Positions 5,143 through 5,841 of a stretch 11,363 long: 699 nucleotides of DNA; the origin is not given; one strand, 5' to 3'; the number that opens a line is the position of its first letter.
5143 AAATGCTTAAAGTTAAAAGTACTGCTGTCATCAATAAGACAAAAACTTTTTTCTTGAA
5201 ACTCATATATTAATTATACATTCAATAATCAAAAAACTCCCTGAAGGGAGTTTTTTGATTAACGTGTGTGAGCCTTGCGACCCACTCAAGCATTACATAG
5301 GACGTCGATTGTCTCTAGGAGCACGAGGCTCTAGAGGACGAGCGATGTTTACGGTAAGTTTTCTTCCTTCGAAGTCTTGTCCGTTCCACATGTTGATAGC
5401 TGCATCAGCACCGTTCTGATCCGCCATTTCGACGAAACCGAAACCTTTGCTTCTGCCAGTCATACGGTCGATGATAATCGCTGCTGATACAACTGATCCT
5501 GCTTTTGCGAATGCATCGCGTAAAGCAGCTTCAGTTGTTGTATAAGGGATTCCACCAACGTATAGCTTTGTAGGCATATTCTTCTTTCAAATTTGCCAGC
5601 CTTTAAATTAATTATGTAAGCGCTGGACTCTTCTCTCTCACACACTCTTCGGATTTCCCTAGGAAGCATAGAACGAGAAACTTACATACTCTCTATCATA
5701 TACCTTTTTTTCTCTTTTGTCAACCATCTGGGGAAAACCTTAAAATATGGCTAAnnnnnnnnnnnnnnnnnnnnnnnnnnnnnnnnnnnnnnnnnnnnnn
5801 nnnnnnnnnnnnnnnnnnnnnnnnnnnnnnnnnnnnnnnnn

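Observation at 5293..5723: Small RRM RNA-binding protein gene with strong promoter, long 5' UTR, elevated GC and perfect terminator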

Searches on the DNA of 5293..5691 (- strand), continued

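Call 37: search_with_rna_model(model_id=R2, sources=[window, L003, L004, L005, L006, L007, L009, L010, L011, L012, L013, L014, L015, L016, L018, L021, L168, L154, L125, L120, L142, L108, L170, L102, L140, L109, L086, L096, L090, L091, L145, L166, L172, L113, L173, L155, L163, L175, L107, L150, L158, L165, L151, L174, L110, L127, L143, L134, L106, L085, L128, L137, L093, L101, L104, L105, L133, L139, L167, L161, L119, L100, L146], max_evalue=0.5, make_alignment=true)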
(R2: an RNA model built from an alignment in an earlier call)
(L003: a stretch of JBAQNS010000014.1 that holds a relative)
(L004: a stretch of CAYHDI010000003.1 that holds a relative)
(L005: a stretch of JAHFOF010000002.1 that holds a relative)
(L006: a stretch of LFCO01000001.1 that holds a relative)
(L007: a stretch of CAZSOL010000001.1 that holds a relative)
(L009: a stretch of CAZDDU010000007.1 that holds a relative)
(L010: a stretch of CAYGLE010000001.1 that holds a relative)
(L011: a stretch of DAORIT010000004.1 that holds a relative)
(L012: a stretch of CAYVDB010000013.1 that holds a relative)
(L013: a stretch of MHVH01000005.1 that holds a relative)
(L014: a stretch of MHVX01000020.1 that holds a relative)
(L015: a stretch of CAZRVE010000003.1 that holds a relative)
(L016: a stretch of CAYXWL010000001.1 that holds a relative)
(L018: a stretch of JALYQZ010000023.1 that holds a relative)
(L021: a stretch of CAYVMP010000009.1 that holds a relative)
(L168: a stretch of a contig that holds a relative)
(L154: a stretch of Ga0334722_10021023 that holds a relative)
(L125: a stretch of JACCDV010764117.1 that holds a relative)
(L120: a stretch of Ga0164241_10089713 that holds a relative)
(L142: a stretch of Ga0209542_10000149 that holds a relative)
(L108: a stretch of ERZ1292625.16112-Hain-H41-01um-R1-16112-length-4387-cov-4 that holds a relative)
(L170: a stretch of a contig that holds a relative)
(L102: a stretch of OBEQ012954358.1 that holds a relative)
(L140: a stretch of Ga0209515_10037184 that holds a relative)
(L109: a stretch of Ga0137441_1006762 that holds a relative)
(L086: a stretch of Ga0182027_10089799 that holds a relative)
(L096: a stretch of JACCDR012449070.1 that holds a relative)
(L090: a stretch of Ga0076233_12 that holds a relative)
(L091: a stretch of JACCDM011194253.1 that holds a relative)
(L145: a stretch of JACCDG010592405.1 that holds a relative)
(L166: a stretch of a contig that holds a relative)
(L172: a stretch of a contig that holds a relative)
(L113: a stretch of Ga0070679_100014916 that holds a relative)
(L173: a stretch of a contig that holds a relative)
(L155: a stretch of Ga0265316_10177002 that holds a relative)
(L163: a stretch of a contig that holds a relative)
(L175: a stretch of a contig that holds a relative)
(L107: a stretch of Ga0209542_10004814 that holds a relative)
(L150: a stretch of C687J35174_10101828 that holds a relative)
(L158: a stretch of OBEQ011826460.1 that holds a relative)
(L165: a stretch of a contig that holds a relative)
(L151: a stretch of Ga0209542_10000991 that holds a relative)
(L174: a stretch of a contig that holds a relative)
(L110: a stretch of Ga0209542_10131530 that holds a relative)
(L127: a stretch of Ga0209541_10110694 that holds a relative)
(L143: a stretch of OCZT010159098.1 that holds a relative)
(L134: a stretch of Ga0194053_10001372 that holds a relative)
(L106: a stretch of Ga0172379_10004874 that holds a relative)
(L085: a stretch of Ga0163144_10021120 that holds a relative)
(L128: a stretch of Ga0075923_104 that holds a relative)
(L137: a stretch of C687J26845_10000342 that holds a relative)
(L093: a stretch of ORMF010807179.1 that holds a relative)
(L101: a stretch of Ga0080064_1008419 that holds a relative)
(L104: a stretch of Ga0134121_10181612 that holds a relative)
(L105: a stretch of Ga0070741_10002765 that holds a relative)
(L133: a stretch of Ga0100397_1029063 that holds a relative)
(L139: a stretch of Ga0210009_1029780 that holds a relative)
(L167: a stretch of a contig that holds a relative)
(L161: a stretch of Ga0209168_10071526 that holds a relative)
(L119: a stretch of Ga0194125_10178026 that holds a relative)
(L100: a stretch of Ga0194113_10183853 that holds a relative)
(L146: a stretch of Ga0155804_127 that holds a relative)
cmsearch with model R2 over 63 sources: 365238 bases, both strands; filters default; matches with E-value up to 0.5: 63.
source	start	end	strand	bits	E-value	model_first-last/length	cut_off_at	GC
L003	229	343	+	94.7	7.8e-16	1-102/102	no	0.37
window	5575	5691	-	91.3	3.6e-15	1-102/102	no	0.38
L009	2903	3003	+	90.9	4.3e-15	1-102/102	no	0.44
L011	2903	3003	+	90.9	4.3e-15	1-102/102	no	0.44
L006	2893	3003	+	88.6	1.3e-14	1-102/102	no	0.46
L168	328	427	-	87.7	1.8e-14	1-102/102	no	0.43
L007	2902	3003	+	85.5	5.2e-14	1-102/102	no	0.39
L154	2179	2293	-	83.9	1.1e-13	1-102/102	no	0.38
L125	1568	1668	-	82.7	1.9e-13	1-102/102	no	0.42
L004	912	1024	+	78.6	1.2e-12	1-102/102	no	0.41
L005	2890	2998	+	73.2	1.4e-11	1-102/102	no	0.46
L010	1856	1958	+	72.8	1.7e-11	1-102/102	no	0.38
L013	2893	3003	+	71.9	2.6e-11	1-102/102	no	0.43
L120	714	818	-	66.2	3.6e-10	1-102/102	no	0.48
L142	7290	7388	-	60.6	4.6e-09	1-102/102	no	0.4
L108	2777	2885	+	60.4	5.1e-09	1-102/102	no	0.45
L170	1929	2029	-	59.9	6.4e-09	1-102/102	no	0.42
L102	788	890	+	59.5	7.7e-09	1-102/102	no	0.36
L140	1284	1386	+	59.5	7.7e-09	1-102/102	no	0.36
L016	2905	3000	+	59.3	8.4e-09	1-102/102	no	0.39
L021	2885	3003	+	57.5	2e-08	1-102/102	no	0.36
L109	954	1056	+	57.4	2e-08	1-102/102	no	0.41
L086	729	840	+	57.3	2.1e-08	1-102/102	no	0.37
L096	7422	7531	-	56.9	2.6e-08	1-102/102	no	0.31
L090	758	858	-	56.5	3e-08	1-102/102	no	0.41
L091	926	1035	+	55.9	4.1e-08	1-102/102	no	0.33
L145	4281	4390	+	55.9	4.1e-08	1-102/102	no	0.33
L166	2854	2963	+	55.9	4.1e-08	1-102/102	no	0.33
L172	1013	1114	-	55.2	5.6e-08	1-102/102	no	0.37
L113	4222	4323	+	54.7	7.1e-08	1-102/102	no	0.44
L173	7714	7823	-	53.8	1e-07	1-102/102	no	0.37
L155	142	237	+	53.8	1e-07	1-102/102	no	0.4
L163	73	172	-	52.5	1.9e-07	1-102/102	no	0.37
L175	1345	1442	+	52.2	2.3e-07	1-102/102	no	0.41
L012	2883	3003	+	51.9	2.6e-07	1-102/102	no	0.43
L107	7842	7940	-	51.8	2.6e-07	1-102/102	no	0.37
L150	245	352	+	51.7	2.8e-07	1-102/102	no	0.37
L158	4767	4869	+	51.5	3e-07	1-102/102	no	0.36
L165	315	414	-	51.4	3.2e-07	1-102/102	no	0.39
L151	344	442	-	51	3.9e-07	1-102/102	no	0.36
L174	6714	6812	+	51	3.9e-07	1-102/102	no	0.36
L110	1929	2036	-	50.8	4.3e-07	1-102/102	no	0.37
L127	244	351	-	50.8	4.3e-07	1-102/102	no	0.37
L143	345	455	+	49.6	7.2e-07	1-102/102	no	0.35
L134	10303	10405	+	49.6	7.3e-07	1-102/102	no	0.37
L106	5595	5700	+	47.6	1.8e-06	1-102/102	no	0.41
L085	10921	11030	-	47.1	2.3e-06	1-102/102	no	0.3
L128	1992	2101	+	46.5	3e-06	1-102/102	no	0.35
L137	894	1003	+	46.5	3e-06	1-102/102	no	0.35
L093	180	290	+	45.6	4.5e-06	1-102/102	no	0.4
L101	6950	7060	+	45.6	4.5e-06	1-102/102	no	0.4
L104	675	778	+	40.5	4.7e-05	1-102/102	no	0.37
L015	2880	3003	+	40.1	5.6e-05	1-102/102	no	0.44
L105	323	424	+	39.8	6.5e-05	1-102/102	no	0.42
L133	200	321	-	33.5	0.0012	1-102/102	no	0.3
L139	654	775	-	33.5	0.0012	1-102/102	no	0.3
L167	84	205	-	33.5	0.0012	1-102/102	no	0.3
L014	919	1050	+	33.3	0.0013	1-102/102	no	0.47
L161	270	388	+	29.3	0.0079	1-102/102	no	0.41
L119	1065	1186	-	26.6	0.028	1-102/102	no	0.34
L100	1565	1686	+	26.6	0.028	1-102/102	no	0.34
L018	2917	3003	+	24.6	0.069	1-102/102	no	0.29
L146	1243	1370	-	21.5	0.28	1-102/102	no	0.44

Alignment A7: 63 matches aligned to the model, 195 columns, each read 5' to 3' on its own strand. Consensus structure (alignment columns), stored with it:
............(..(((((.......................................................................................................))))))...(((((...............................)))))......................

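Call 44: search_rna_families(sources=[L004, L007, L012, L016, L023, L032, L026, L038, L013], threshold=evalue, max_evalue=1)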
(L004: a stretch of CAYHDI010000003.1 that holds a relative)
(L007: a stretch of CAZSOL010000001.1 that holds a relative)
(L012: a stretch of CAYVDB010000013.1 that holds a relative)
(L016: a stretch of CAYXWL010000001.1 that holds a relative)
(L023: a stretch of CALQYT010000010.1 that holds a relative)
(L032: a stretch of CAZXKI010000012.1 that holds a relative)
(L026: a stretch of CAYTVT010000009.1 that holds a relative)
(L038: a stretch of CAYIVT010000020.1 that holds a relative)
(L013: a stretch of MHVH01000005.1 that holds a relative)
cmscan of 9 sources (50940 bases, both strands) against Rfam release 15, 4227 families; matches with E-value up to 1: 18.
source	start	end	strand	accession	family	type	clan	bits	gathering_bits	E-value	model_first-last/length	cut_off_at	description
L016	641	711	+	RF00005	tRNA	Gene; tRNA;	CL00001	64.9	29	6.4e-12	1-71/71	no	tRNA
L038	6043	6113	+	RF00005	tRNA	Gene; tRNA;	CL00001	62.8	29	2.4e-11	1-71/71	no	tRNA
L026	822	892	+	RF00005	tRNA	Gene; tRNA;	CL00001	60.3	29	1.1e-10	1-71/71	no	tRNA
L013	2419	2503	+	RF00005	tRNA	Gene; tRNA;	CL00001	56.3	29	1.4e-09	1-71/71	no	tRNA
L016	373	457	-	RF00005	tRNA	Gene; tRNA;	CL00001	54.9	29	3.6e-09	1-71/71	no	tRNA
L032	3031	3119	-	RF02621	BSnc120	Gene; sRNA;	-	33.5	114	0.00039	1-88/88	no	Brucella sRNA 120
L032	3008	3085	+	RF01772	rnk_pseudo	Cis-reg; leader;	-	31.9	55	0.14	1-108/108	no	Pseudomonas rnk leader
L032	3019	3131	+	RF01770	rimP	Cis-reg; leader;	-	30.6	47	0.45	1-102/102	no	Gammaprotebacteria rimP leader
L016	731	806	-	RF02322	TtnuHACA15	Gene; snRNA; snoRNA; HACA-box;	-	29.5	100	0.39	1-117/117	no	Tetrahymena snoRNA TtnuHACA15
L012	3265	3352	-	RF02621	BSnc120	Gene; sRNA;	-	29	114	0.011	1-88/88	no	Brucella sRNA 120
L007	3273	3334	+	RF00506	Thr_leader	Cis-reg; leader;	-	28.3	55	0.28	1-118/118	no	Threonine operon leader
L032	3016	3079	+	RF00512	Leu_leader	Cis-reg; leader;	-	27.7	50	0.11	1-148/148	no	Leucine operon leader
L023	3273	3357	-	RF02701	PsrR1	Gene; sRNA;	-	26.3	42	0.82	1-79/79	no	Photosynthesis regulatory RNA1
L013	3323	3348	+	RF00195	RsmY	Gene; sRNA;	CL00106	24.9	57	0.043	96-121/121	no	RsmY RNA family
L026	512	589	+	RF01394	isrK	Gene; sRNA;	-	22.9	50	0.77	1-77/77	no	isrK Hfq binding RNA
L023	3260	3298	+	RF00195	RsmY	Gene; sRNA;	CL00106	20.4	57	0.77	84-121/121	no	RsmY RNA family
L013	3325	3415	-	RF00195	RsmY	Gene; sRNA;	CL00106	20.2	57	0.85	1-121/121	no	RsmY RNA family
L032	3052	3075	+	RF00195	RsmY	Gene; sRNA;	CL00106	20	57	0.99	98-121/121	no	RsmY RNA family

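Call 47: build_rna_model(alignment_id=A7, structure=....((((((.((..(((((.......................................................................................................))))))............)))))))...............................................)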
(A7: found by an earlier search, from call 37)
Model R3 built from alignment A7 (63 sequences, 195 columns); structure: as given.
model positions 106; base pairs 13; branch points 0; effective number of sequences 5.83; information 0.59 bits per position. Calibrated on 0.2 Mb of random sequence (short: E-values are rough).
structure used (alignment columns):
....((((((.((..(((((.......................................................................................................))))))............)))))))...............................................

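Call 48: search_with_rna_model(model_id=R3, sources=[window, L003, L004, L005, L006, L007, L008, L009, L010, L011, L012, L013, L014, L015, L016, L017, L018, L019, L020, L021, L022, L023, L024, L025, L026, L027, L028, L029, L030, L031, L032, L033, L034, L035, L036, L037, L038, L039, L040, L041, L042, L043, L044, L045, L046, L047, L048, L049, L050, L051, L052, L053, L054, L055, L056, L057, L058, L059, L060, L061, L062, L063, L064, L065, L066, L067, L068, L069, L070, L071, L072, L073, L074, L075, L076, L077, L078, L079, L080, L081, L082], max_evalue=10, make_alignment=true)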
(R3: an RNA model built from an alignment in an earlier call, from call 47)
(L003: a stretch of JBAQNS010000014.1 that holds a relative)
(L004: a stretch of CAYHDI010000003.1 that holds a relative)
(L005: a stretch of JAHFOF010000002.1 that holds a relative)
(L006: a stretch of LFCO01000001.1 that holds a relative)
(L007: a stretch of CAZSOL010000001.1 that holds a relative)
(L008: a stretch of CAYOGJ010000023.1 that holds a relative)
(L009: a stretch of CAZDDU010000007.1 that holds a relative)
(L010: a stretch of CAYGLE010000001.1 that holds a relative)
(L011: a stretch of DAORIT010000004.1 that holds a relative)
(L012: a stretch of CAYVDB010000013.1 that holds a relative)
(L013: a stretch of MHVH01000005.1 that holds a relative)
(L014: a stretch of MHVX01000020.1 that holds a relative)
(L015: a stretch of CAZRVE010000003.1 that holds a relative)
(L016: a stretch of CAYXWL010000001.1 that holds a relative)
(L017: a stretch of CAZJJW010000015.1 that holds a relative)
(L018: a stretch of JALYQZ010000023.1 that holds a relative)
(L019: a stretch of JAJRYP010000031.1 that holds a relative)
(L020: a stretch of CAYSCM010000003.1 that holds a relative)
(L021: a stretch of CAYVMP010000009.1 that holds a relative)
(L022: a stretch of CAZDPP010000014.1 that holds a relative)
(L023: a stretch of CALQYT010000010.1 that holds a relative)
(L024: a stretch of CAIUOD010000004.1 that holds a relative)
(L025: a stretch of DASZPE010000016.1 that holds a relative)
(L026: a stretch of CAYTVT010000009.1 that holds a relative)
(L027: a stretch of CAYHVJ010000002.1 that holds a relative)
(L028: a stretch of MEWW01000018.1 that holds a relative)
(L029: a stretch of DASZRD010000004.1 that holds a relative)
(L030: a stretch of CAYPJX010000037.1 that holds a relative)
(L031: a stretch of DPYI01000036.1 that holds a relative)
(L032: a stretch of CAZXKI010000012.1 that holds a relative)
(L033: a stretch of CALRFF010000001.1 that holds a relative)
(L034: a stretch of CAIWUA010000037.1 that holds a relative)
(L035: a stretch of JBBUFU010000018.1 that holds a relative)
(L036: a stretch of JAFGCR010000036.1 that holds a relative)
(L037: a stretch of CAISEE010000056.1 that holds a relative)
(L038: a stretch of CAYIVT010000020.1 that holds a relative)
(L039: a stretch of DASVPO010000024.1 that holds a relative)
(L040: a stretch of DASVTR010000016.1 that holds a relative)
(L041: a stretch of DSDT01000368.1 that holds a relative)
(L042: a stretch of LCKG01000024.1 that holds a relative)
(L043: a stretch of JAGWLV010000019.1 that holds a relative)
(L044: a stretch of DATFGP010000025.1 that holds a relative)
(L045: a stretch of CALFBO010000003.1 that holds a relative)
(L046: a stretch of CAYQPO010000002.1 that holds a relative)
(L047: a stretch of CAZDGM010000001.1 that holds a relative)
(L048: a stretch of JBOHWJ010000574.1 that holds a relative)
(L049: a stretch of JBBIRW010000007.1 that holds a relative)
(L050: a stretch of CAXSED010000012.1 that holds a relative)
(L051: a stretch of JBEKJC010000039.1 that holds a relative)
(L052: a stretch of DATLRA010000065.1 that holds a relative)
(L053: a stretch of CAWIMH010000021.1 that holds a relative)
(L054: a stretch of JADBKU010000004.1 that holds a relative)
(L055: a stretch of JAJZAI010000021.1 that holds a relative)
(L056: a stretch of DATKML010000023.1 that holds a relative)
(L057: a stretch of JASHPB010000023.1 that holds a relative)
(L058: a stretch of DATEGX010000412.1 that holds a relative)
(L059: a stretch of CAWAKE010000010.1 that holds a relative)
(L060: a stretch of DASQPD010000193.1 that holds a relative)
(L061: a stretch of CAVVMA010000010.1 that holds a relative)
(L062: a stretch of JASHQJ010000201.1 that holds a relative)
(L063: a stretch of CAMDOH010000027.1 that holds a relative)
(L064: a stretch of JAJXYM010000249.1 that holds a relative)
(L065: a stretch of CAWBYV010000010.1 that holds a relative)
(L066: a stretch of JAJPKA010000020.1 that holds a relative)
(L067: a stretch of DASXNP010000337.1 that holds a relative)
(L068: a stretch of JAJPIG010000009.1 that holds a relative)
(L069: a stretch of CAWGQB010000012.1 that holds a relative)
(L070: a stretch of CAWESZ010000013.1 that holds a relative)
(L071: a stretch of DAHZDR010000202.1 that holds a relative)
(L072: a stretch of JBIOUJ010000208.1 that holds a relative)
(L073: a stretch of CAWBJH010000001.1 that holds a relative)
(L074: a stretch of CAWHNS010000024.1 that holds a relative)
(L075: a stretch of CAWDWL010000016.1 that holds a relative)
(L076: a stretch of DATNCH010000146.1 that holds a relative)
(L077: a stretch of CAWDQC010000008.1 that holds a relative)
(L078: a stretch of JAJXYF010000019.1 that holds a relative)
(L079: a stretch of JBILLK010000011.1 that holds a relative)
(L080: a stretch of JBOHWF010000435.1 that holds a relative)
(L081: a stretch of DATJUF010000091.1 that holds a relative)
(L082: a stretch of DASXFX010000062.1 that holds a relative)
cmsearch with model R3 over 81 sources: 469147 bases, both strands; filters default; matches with E-value up to 10: 18.
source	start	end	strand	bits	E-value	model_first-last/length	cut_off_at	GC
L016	2905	3003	+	79.4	5.1e-12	1-106/106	no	0.38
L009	2903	3003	+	77.7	1.1e-11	1-106/106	no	0.44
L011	2903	3003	+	77.7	1.1e-11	1-106/106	no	0.44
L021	2885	3003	+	76.3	2.1e-11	1-106/106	no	0.36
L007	2902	3003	+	73.6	6.8e-11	1-106/106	no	0.39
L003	229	343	+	70.7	2.5e-10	1-106/106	no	0.37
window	5575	5691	-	69.8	3.7e-10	1-106/106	no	0.38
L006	2893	3003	+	65.7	2.3e-09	1-106/106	no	0.46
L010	1856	1958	+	65.7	2.3e-09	1-106/106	no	0.38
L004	912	1024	+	59.7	3.3e-08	1-106/106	no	0.41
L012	2883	3003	+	51.1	1.5e-06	1-106/106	no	0.43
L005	2890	2998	+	50.3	2.2e-06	1-106/106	no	0.46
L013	2893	3003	+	50.1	2.4e-06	1-106/106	no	0.43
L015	2880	3003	+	41.1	0.00013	1-106/106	no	0.44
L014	919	1041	+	39.2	0.0003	1-106/106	no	0.5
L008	2918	3003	+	38.6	0.00041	1-106/106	no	0.4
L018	2917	3003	+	34.8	0.0022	1-106/106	no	0.29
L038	3577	3660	-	17.9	3.9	1-106/106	no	0.25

Alignment A9: 18 matches aligned to the model, 165 columns, each read 5' to 3' on its own strand. Consensus structure (alignment columns), stored with it:
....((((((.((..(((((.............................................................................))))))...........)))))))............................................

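Call 66: search_with_rna_model(model_id=R3, sources=[L022, L023, L024, L025, L027, L028, L029, L030, L032, L033, L034, L035, L037, L042, L043, L046, L017, L038], filters=off, max_evalue=10, make_alignment=true)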
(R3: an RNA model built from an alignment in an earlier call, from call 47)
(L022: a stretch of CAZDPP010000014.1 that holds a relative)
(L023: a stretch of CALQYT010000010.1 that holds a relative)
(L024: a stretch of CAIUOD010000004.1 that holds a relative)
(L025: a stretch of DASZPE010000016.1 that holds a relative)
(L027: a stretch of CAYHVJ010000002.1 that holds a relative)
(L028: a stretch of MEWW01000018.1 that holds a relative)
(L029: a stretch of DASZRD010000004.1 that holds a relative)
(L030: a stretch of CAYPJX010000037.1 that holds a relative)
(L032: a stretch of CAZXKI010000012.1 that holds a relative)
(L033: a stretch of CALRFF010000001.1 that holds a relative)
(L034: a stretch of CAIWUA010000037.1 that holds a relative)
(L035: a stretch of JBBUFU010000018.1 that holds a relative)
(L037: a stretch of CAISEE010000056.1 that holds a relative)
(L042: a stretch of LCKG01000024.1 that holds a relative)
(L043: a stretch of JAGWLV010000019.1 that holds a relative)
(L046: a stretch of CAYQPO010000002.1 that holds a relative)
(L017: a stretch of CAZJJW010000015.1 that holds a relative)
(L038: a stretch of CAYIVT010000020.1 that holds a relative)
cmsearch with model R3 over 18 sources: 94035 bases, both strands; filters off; matches with E-value up to 10: 3.
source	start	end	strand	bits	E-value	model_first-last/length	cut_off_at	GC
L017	2894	3015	+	20.8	0.22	1-106/106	no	0.34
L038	2903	3003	+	19.4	0.41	1-106/106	no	0.35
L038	3577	3660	-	17.9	0.79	1-106/106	no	0.25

Alignment A10: 3 matches aligned to the model, 129 columns, each read 5' to 3' on its own strand. Consensus structure (alignment columns), stored with it:
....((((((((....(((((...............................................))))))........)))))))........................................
